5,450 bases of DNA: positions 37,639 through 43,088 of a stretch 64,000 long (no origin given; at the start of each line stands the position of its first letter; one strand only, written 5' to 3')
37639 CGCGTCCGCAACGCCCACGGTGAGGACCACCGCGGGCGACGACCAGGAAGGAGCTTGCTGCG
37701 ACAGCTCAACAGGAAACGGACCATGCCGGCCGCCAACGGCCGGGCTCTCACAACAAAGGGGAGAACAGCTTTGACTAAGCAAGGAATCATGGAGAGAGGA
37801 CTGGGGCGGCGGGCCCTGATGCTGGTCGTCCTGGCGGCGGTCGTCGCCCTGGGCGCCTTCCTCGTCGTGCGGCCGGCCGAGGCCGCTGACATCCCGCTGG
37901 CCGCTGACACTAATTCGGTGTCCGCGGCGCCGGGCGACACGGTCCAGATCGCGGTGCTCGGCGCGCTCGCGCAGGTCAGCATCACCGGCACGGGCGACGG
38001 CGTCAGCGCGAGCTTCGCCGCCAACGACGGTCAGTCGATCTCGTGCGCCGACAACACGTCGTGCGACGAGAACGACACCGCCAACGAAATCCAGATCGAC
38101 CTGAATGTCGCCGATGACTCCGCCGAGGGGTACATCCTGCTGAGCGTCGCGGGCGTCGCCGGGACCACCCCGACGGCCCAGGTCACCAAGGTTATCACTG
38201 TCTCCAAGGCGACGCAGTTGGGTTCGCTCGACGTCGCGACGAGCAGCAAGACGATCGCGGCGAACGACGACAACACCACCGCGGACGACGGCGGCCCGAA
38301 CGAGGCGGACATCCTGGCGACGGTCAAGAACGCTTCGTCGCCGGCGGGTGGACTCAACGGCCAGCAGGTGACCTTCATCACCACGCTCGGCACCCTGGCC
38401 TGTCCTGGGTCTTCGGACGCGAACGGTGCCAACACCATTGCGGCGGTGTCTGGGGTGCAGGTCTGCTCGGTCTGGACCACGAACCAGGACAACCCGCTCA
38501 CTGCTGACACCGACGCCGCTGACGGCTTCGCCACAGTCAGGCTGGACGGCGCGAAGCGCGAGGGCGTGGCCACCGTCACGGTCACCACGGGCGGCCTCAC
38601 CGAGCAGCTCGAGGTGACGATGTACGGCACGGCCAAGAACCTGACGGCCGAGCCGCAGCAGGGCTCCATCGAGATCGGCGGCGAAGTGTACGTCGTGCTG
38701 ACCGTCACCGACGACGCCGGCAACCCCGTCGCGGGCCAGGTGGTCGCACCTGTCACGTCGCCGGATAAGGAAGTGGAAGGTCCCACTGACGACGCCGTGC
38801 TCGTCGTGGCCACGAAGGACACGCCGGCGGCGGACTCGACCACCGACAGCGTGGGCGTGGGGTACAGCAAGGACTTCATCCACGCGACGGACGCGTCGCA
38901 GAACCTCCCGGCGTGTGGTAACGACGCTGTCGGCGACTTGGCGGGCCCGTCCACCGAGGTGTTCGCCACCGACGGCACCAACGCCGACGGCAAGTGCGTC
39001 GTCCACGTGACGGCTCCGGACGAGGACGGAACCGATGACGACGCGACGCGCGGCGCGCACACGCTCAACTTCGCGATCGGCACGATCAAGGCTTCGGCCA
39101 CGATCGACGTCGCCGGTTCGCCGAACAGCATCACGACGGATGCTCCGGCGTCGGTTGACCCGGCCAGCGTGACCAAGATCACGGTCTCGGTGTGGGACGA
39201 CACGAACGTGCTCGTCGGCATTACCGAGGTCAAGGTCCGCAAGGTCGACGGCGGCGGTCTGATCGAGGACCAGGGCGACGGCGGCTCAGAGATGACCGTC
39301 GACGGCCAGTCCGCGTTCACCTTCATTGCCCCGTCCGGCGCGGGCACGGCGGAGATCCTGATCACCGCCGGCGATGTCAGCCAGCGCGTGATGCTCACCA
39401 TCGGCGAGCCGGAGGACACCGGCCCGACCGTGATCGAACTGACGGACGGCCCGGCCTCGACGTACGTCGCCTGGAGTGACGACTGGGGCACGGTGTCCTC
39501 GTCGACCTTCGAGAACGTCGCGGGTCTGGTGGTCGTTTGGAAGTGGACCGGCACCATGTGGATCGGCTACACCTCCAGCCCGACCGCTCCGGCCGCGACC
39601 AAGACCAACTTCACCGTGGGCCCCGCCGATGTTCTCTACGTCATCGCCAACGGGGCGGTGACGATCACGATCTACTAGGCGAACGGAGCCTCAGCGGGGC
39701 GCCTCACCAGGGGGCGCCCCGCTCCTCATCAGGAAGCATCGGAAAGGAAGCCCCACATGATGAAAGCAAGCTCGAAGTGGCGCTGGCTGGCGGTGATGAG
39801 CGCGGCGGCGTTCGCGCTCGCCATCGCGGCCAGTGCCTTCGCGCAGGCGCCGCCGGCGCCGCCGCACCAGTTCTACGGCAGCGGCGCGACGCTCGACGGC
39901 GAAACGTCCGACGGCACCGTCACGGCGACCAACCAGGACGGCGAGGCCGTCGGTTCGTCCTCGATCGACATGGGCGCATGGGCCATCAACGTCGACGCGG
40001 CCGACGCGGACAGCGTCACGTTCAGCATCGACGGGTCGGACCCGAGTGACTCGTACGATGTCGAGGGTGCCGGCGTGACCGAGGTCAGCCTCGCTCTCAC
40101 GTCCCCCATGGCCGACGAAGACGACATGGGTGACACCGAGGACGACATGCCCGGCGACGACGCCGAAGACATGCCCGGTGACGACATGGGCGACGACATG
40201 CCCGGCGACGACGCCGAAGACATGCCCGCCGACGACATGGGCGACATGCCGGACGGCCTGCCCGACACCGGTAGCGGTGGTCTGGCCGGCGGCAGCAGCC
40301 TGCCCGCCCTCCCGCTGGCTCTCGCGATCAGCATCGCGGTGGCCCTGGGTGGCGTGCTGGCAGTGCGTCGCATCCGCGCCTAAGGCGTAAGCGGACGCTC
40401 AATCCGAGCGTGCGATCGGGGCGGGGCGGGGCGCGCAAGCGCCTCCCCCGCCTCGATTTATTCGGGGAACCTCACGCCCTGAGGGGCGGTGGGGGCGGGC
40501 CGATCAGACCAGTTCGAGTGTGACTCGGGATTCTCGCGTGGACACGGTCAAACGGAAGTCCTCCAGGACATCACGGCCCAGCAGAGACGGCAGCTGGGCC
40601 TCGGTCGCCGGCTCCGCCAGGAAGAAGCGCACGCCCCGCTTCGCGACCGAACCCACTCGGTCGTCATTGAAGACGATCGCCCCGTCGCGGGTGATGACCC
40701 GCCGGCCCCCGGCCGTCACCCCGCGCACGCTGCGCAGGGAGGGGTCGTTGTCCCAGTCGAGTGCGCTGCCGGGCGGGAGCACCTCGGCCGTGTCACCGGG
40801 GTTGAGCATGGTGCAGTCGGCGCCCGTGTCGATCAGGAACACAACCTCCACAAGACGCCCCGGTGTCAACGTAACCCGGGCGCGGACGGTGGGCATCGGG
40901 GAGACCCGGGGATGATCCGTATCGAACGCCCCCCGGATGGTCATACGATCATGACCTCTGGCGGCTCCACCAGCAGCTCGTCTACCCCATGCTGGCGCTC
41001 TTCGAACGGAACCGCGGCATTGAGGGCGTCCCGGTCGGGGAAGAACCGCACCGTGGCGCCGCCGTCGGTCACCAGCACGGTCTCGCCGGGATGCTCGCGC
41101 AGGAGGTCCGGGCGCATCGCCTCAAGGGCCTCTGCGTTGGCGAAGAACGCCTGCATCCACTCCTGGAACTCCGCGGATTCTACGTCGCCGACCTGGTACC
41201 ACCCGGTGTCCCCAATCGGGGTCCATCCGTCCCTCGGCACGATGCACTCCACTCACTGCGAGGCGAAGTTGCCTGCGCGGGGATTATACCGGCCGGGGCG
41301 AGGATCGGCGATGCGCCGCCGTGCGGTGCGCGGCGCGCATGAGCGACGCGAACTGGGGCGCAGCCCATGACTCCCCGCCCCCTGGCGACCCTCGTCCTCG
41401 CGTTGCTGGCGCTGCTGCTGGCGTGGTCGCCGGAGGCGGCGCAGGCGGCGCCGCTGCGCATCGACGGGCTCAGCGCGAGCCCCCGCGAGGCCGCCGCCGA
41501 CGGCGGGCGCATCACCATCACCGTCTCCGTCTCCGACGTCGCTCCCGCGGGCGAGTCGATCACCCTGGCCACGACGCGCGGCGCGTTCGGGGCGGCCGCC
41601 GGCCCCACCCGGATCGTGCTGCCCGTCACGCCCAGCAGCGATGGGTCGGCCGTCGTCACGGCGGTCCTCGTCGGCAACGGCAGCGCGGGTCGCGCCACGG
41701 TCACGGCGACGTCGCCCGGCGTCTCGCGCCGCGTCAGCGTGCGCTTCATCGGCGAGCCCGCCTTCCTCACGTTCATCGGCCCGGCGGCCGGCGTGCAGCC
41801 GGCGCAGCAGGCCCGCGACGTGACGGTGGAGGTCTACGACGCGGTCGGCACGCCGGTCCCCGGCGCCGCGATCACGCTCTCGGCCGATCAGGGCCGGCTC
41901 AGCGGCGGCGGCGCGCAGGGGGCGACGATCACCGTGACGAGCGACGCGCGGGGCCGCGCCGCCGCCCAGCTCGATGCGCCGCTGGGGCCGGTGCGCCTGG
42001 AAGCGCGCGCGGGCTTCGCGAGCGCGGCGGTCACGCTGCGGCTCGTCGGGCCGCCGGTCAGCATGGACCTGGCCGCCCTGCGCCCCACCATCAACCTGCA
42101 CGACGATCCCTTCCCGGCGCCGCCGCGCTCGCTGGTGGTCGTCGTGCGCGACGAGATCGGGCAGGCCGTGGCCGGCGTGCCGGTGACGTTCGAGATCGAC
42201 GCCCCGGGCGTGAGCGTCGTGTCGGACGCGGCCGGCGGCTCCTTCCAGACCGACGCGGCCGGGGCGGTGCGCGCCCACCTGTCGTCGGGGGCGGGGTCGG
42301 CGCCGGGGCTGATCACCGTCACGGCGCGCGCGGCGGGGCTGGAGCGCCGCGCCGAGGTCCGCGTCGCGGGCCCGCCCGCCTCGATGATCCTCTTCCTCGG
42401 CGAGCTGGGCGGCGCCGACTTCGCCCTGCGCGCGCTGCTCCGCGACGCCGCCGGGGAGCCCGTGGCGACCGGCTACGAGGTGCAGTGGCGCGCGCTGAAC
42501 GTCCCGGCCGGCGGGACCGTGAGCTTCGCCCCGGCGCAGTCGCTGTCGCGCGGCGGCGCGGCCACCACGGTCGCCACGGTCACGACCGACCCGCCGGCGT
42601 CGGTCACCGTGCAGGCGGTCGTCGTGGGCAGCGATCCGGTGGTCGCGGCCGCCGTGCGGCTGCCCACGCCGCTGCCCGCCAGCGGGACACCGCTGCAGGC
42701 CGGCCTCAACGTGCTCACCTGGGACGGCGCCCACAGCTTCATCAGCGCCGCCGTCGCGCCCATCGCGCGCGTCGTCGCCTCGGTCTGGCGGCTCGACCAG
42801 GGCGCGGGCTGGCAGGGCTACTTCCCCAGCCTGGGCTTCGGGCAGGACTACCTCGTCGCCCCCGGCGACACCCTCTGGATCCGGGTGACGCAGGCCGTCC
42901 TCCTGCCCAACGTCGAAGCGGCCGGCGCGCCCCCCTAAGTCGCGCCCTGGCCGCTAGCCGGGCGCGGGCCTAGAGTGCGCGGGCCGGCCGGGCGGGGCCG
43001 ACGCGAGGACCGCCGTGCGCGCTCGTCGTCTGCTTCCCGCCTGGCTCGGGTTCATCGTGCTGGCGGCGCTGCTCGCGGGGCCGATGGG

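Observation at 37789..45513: A recurrent 75-aa C-terminal domain shared by five otherwise unrelated secreted proteins (seven copies in the window)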

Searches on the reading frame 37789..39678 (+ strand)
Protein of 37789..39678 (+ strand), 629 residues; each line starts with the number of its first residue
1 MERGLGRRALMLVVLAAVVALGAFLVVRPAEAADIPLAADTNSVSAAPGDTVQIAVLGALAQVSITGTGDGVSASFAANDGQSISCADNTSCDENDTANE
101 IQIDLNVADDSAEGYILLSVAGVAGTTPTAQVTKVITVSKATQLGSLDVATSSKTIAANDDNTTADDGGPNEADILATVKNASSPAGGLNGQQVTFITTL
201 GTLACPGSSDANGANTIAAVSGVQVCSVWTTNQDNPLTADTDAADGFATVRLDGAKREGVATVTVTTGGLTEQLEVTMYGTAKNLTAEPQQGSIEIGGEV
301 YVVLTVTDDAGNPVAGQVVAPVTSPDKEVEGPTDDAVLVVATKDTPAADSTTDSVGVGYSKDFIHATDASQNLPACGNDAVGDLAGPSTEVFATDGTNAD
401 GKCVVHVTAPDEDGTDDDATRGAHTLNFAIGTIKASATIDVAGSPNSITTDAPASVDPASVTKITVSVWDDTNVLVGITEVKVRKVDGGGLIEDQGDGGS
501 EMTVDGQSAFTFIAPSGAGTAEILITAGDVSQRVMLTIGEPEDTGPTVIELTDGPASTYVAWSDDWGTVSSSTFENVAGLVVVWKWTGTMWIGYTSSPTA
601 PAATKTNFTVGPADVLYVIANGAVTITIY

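Call 9: search_protein_families(library=pfam, proteins=[window:37789-39678:+], max_evalue=0.1)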
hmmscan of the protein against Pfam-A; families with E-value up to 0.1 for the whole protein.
window:37789-39678:+ (629 aa): 0 families

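Call 10: search_protein_families(library=ncbifam, proteins=[window:37789-39678:+], max_evalue=0.1)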
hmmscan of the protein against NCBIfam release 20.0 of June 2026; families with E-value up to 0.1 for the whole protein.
window:37789-39678:+ (629 aa): 0 families

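Call 91: search_solved_structures(query=window:37789-39678:+, max_evalue=0.1)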
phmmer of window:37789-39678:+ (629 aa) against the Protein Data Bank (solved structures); distinct sequences matched with E-value up to 0.1: 0.

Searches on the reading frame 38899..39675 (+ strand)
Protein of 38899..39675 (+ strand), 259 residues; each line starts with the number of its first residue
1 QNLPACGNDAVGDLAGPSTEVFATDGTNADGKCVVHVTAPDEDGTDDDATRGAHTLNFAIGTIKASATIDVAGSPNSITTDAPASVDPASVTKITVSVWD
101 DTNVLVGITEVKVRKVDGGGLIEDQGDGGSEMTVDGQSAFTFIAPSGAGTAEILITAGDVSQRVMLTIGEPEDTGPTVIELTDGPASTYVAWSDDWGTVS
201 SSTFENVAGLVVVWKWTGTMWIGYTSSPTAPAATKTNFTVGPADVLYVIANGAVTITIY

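Call 94: find_related_loci(query=window:38899-39675:+, collection=metagenome_contigs, flank=1500)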
Query window:38899-39675:+ (259 aa) in metagenome_contigs; peptide patterns used: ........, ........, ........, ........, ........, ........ (x = any residue, [..] = any of these).
160 stretches matched a pattern, but none encodes a relative of the query by tblastn (E <= 1e-3).

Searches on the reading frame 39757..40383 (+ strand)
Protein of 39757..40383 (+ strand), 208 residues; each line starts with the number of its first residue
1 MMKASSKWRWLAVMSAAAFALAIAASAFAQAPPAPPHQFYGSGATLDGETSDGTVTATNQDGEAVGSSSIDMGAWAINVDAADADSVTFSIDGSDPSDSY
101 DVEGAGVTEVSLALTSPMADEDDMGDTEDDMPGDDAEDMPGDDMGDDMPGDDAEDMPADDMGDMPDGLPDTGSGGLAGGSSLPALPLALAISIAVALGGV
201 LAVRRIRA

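Call 20: search_protein_families(library=pfam, proteins=[window:39757-40383:+], max_evalue=0.01)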
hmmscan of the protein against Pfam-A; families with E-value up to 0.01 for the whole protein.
window:39757-40383:+ (208 aa): 0 families

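Call 50: search_protein_families(library=pfam, proteins=[window:39757-40383:+], max_evalue=10)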
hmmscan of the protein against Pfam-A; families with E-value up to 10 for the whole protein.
window:39757-40383:+ (208 aa): 2 families
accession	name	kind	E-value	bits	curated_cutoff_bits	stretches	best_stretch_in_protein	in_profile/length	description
PF07523.18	Big_3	-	0.056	14.2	21.2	1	45-102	13-66/68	Bacterial Ig-like domain (group 3)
PF11862.13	DUF3382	-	0.066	13.9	28.9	1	5-37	35-67/97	Domain of unknown function (DUF3382)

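Call 51: search_protein_families(library=ncbifam, proteins=[window:39757-40383:+], max_evalue=10)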
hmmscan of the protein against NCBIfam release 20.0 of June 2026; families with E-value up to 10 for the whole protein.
window:39757-40383:+ (208 aa): 2 families
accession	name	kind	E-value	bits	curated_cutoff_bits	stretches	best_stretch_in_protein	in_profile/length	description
NF058571.1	GVDTG_CTERM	domain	7.7e-06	26.1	29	1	164-205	1-43/44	GVDTG sorting domain-containing protein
NF040942.2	hypo_ExtJ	equivalog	6.4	7.3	52.5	0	10-31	4-25/77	selenite/tellurite reduction operon protein ExtJ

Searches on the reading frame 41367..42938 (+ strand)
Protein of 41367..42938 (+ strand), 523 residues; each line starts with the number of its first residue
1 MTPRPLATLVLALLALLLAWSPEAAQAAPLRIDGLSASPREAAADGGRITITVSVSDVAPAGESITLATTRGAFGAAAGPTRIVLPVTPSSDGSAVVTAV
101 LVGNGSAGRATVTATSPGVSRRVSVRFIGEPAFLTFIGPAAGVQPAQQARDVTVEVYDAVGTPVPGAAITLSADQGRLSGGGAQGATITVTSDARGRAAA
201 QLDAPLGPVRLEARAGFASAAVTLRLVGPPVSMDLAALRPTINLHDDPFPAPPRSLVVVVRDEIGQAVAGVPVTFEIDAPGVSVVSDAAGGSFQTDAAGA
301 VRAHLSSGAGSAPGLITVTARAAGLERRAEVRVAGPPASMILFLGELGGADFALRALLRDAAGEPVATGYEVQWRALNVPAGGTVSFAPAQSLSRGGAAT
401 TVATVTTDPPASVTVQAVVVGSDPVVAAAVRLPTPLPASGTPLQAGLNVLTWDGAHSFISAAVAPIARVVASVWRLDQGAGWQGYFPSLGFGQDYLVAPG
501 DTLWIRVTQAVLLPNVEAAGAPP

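Call 9: search_protein_families(library=pfam, proteins=[window:41367-42938:+], max_evalue=0.1)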
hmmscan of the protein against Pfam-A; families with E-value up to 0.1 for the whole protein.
window:41367-42938:+ (523 aa): 7 families
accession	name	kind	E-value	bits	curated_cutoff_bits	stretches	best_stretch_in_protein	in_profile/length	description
PF02369.22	Big_1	-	3.1e-15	56.5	34.9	3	256-327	21-86/93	Bacterial Ig-like domain (group 1)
PF17789.7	MG4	-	8e-06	26.4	24.7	0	152-205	18-63/95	Macroglobulin domain MG4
PF13620.12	CarboxypepD_reg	-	2.1e-05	25.2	32.3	1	152-225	2-68/82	Carboxypeptidase regulatory-like domain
PF21834.1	DUF6894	-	0.0022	18.6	24.1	0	251-274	45-69/69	Domain of unknown function (DUF6894)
PF01835.25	MG2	-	0.0038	18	32.8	0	257-333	20-96/96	MG2 domain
PF05688.17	BIg21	-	0.054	14.5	27.4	0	152-192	6-50/109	Bacterial Immunoglobulin-like 21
PF18565.7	Glyco_hydro2_C5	-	0.075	13.4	32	0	151-182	19-53/103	Glycoside hydrolase family 2 C-terminal domain 5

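Call 10: search_protein_families(library=ncbifam, proteins=[window:41367-42938:+], max_evalue=0.1)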
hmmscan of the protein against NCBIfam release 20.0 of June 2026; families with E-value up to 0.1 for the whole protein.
window:41367-42938:+ (523 aa): 0 families

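Call 39: find_encoding_contigs(protein=window:41367-42938:+, flank=2000, max_places=4)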
Protein window:41367-42938:+ (523 aa): no gene with exactly this product is on record in the collection.
